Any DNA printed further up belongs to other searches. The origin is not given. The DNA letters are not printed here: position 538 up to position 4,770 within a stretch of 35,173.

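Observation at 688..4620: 1310-aa toxin-like protein combining bacterial annexin repeats with a glycine-zipper region and a variable C-terminal domain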

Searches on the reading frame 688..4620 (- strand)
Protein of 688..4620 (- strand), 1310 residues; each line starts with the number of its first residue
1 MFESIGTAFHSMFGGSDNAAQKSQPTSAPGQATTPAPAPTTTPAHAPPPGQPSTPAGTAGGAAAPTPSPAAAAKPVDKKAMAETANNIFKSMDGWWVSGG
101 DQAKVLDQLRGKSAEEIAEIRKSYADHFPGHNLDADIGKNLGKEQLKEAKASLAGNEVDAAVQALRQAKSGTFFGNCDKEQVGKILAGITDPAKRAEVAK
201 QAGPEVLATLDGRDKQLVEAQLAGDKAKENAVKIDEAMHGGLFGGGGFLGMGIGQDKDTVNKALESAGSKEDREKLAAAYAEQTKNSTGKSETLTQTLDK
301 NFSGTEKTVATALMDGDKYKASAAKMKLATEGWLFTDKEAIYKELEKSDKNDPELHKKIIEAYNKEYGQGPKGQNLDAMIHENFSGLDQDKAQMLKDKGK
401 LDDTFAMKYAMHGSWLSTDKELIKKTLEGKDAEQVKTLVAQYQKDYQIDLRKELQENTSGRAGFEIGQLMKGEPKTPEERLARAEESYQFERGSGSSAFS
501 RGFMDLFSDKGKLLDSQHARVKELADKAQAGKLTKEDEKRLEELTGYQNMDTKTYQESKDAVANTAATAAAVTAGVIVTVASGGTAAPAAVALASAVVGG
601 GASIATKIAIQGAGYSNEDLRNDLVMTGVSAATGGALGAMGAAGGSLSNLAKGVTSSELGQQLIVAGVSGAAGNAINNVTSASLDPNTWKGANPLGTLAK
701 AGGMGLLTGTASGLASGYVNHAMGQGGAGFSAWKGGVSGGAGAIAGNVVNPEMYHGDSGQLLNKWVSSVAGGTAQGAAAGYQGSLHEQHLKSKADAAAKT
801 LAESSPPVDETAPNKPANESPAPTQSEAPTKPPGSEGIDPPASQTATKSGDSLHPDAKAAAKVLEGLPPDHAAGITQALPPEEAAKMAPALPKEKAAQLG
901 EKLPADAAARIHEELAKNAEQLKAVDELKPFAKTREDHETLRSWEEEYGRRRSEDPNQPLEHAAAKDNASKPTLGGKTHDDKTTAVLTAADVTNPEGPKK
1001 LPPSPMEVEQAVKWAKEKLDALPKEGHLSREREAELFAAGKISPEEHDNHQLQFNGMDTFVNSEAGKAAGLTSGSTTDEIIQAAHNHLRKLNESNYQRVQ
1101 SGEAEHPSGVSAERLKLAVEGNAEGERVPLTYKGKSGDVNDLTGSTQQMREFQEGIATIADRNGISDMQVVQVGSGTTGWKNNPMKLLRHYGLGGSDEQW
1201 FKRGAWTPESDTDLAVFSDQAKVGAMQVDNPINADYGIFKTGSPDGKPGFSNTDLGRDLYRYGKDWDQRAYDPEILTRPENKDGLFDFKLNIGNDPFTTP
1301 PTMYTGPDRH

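Call 3: search_protein_families(library=pfam, proteins=[window:688-4620:-], max_evalue=1)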
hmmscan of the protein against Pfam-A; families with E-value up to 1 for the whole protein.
window:688-4620:- (1310 aa): 5 families
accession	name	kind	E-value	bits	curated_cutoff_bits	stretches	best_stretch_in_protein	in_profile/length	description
PF03448.22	MgtE_N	-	2e-07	31.9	25.9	1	858-921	28-89/102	MgtE intracellular N domain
PF00191.25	Annexin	-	7e-05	23.3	25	1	416-460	13-57/66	Annexin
PF22332.1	TAZ1_RBM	-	0.025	14.7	27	1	753-777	10-34/34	RAP1 binding motif of TAZ1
PF14841.11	FliG_M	-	0.13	12.9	25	0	859-888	15-44/76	FliG middle domain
PF17908.6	APAF1_C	-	0.2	12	22.8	1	354-401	3-51/135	APAF-1 helical domain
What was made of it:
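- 1858..2049 (-): aa 858-921. MgtE_N-like LPxxxAA helical repeats, a spacer before the warhead. Pfam MgtE_N 31.9 bits, above the 25.9 cut-off (call 3).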

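Call 4: search_protein_families(library=ncbifam, proteins=[window:688-4620:-], max_evalue=1)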
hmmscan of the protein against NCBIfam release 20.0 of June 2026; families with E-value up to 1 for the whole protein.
window:688-4620:- (1310 aa): 0 families

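Call 6: search_solved_structures(query=window:688-4620:-, max_evalue=1, show_alignments=3)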
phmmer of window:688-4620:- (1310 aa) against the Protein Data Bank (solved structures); distinct sequences matched with E-value up to 1: 18.
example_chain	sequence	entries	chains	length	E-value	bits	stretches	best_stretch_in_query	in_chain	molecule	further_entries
9swa_1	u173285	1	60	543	0.29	12.1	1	550-620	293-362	Penton protein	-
9sy5_8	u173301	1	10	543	0.29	12.1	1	550-620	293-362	Penton protein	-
1ala_A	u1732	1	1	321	0.3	12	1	320-471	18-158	ANNEXIN V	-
1m9i_A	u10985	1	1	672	0.33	11.9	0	406-472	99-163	Annexin VI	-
8w5s_A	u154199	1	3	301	0.37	11.7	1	336-493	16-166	Annexin A7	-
1yii_A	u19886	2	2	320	0.4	11.6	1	320-465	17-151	Annexin A5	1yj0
1hm6_A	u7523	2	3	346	0.52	11.2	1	371-474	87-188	ANNEXIN 1 | ANNEXIN I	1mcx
2wuj_A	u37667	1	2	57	0.54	11.2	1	423-455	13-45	SEPTUM SITE-DETERMINING PROTEIN DIVIVA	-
2wuk_A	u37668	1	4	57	0.71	10.8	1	423-455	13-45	SEPTUM SITE-DETERMINING PROTEIN DIVIVA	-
1n41_A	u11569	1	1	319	0.72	10.8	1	323-462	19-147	annexin V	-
2h0l_A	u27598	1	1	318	0.75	10.7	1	358-462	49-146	Annexin A5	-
1bcz_A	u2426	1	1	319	0.75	10.7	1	381-462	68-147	ANNEXIN V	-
9b9j_H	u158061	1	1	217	0.8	10.6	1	543-672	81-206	BIIG2 Fab Heavy Chain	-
8r38_H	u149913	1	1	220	0.8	10.6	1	543-672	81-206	BIIG2 Fab, heavy chain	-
9mkn_H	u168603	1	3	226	0.83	10.5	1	541-669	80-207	2245 Fab Heavy Chain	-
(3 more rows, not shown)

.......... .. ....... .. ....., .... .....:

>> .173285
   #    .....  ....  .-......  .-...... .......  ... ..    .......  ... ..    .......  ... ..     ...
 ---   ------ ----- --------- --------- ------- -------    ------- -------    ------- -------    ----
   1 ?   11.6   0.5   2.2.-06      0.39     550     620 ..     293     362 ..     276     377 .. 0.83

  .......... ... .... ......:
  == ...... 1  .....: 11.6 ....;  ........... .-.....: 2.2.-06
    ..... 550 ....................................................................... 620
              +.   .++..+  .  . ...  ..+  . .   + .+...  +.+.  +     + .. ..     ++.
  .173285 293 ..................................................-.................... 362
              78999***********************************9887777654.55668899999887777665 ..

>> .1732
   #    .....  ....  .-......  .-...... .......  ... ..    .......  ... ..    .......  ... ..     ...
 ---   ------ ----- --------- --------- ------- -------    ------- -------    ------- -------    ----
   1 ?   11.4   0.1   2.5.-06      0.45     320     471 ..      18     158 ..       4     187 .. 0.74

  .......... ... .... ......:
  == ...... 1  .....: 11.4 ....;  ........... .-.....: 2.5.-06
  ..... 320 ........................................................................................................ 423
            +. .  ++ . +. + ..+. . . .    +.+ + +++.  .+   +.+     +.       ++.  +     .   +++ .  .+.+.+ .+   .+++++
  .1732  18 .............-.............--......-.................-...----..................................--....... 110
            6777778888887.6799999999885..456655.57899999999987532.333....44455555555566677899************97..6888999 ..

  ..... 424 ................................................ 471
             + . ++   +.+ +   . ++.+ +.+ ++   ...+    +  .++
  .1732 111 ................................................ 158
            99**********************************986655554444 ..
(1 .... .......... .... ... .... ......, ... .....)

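Call 7: find_homologous_proteins(query=window:688-4620:-, max_evalue=0.001)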
Query window:688-4620:- (1310 aa): 39 proteins with E <= 0.001 among 8000 candidates.
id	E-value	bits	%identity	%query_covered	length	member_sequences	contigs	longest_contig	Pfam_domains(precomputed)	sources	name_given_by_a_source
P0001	0.0e+0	2726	100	94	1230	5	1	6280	PF03448.23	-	-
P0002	0.0e+0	2450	90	94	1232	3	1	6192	PF03448.23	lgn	-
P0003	0.0e+0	2396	88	94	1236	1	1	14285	PF03448.23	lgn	-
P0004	0.0e+0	1559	90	64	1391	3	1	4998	PF03448.23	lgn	-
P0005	0.0e+0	1165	60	69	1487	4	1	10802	PF00191.26,PF03448.23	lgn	-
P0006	3.6e-210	719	52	55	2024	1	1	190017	-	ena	-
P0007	2.1e-205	703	49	54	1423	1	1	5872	PF00191.26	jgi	jgi:hypothetical protein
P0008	1.0e-200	688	51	49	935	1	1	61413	PF00191.26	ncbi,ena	-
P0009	1.9e-196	674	48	53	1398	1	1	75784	PF00191.26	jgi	jgi:hypothetical protein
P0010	3.2e-195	670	47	53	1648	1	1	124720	PF00191.26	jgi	jgi:hypothetical protein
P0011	1.7e-194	667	48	55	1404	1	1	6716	PF00191.26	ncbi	ncbi:MAG: hypothetical protein ACM31C_12545 [Acidobacteriota bacterium]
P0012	1.5e-193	664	46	53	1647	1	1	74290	PF00191.26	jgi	jgi:hypothetical protein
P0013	2.5e-188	647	49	52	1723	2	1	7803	PF00191.26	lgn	-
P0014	2.6e-150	521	45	50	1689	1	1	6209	PF00191.26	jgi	jgi:hypothetical protein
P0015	3.6e-147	510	40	63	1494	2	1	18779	PF00191.26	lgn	-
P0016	1.9e-138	481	40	60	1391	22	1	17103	PF00191.26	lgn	-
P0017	2.3e-127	445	38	57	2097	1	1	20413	PF00191.26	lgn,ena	-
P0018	4.7e-125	437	37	55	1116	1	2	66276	PF00191.26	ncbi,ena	-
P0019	3.2e-124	434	48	36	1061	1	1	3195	PF00191.26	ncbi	ncbi:MAG TPA: hypothetical protein VGC41_00975, partial [Kofleriaceae bacterium]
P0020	6.2e-124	433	39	58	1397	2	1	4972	PF00191.26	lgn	-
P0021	3.6e-122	428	39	55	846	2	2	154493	PF00191.26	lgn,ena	-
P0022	1.5e-119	419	35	65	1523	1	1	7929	PF00191.26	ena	-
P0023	4.7e-113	397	33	67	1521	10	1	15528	PF00191.26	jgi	jgi:hypothetical protein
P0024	3.0e-110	388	37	50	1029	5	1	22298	PF00191.26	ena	-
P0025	4.7e-106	374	38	52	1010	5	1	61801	PF00191.26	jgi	jgi:hypothetical protein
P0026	3.7e-105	371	38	47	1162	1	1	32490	PF13091.13,PF00614.29,PF00191.26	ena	-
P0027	2.6e-96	342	36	55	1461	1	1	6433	PF00191.26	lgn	-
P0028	4.0e-88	315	33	72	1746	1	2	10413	PF00191.26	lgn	-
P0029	1.2e-80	290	31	70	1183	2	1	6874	PF00191.26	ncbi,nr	ncbi:MAG: Carbon monoxide oxidation accessory protein CoxG, partial [Deltaproteobacteria bacterium]|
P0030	2.2e-80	289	31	59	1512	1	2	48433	PF00191.26,PF02661.24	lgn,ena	-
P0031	2.0e-74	269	32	50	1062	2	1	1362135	PF00191.26,PF02661.24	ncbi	ncbi:MAG: Fic family protein [Polyangia bacterium]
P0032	7.5e-62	228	35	42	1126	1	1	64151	PF00191.26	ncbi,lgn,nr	ncbi:MAG: annexin [Firmicutes bacterium]|nr:annexin [Bacillota bacterium]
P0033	4.0e-39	152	26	49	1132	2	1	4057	PF00191.26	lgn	-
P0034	4.3e-23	99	24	47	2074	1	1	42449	PF00191.26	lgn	-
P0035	3.8e-21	93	25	49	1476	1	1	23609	PF07591.16,PF00191.26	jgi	jgi:hypothetical protein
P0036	2.1e-18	84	24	47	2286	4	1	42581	PF00191.26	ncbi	-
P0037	1.2e-13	68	23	53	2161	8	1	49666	PF07591.16,PF00191.26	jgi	-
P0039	9.9e-11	58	25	35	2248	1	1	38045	PF00191.26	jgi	jgi:hypothetical protein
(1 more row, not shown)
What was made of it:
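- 688..4620 (-): Toxin gene, 1310 aa (stop codon included). 39 homologues (call 7).
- Other family members end in PT-HINT-released toxins, PLD and Fic (call 7). Fic and PLD ends in family members are common in host-directed effectors (call 7).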

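Call 15: find_encoding_contigs(protein=P0003, flank=10000, max_places=3)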
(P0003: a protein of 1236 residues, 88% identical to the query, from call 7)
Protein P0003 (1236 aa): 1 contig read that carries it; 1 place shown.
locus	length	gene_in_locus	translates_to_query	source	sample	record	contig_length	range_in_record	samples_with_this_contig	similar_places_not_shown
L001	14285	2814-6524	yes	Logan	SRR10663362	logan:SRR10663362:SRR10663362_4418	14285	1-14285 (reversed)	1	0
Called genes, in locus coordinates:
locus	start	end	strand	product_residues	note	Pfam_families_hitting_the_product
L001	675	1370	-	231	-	-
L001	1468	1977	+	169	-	-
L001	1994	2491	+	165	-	-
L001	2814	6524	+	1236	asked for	PF03448:MgtE_N (weak)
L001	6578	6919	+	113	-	-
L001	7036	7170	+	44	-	-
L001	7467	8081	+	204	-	PF13646:HEAT_2 (faint)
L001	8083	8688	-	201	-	-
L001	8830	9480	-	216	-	-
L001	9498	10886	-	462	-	-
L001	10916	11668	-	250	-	-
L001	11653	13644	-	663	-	PF00069:Pkinase, PF01636:APH (faint), PF07714:PK_Tyr_Ser-Thr, PF17667:Pkinase_fungal (weak)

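Call 16: find_encoding_contigs(protein=P0004, flank=10000, max_places=3)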
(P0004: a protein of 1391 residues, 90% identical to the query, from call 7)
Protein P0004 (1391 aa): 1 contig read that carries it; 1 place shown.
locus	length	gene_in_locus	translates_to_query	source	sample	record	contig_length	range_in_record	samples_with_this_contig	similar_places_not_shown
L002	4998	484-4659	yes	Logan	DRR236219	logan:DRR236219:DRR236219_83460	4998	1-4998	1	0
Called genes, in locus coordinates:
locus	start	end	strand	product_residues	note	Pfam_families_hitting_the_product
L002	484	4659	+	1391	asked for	PF03448:MgtE_N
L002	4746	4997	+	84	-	?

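Call 17: find_encoding_contigs(protein=P0005, flank=10000, max_places=3)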
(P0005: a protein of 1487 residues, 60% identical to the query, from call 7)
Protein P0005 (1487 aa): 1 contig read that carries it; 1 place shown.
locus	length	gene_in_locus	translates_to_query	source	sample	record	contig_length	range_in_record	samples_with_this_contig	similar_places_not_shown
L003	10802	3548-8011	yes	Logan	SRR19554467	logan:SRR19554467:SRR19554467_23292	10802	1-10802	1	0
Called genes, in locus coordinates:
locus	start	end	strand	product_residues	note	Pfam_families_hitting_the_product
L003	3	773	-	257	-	?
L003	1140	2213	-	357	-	PF01209:Ubie_methyltran, PF13489:Methyltransf_23, PF13847:Methyltransf_31, PF08241:Methyltransf_11, PF08242:Methyltransf_12, PF13649:Methyltransf_25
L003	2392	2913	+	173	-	-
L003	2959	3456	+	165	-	-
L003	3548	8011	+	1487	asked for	PF00191:Annexin (faint), PF03448:MgtE_N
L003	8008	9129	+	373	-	-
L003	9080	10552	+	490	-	PF12796:Ank_2, PF13637:Ank_4 (weak), PF00023:Ank (weak), PF13637:Ank_4, PF12796:Ank_2, PF12796:Ank_2, PF12796:Ank_2, PF13857:Ank_5, +9 more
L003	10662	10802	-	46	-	?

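Call 22: find_encoding_contigs(protein=P0006, flank=10000, max_places=2)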
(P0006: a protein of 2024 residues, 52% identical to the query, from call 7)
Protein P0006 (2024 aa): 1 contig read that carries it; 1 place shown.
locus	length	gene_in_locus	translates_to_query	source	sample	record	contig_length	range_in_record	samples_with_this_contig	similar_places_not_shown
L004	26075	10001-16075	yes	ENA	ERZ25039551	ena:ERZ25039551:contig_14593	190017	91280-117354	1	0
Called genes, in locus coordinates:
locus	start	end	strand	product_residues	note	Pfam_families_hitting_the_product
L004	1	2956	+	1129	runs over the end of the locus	PF01041:DegT_DnrJ_EryC1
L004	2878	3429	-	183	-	PF00343:Phosphorylase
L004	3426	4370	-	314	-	PF00343:Phosphorylase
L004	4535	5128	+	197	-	-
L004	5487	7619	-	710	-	PF12836:HHH_3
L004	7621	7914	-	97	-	-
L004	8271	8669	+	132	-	-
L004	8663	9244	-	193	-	PF00932:LTD (weak)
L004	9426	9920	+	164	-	-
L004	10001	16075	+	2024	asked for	-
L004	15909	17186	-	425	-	-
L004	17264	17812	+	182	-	PF13180:PDZ_2, PF00595:PDZ (weak), PF17820:PDZ_6 (weak)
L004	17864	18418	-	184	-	PF13772:AIG2_2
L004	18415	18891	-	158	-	-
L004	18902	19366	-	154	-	-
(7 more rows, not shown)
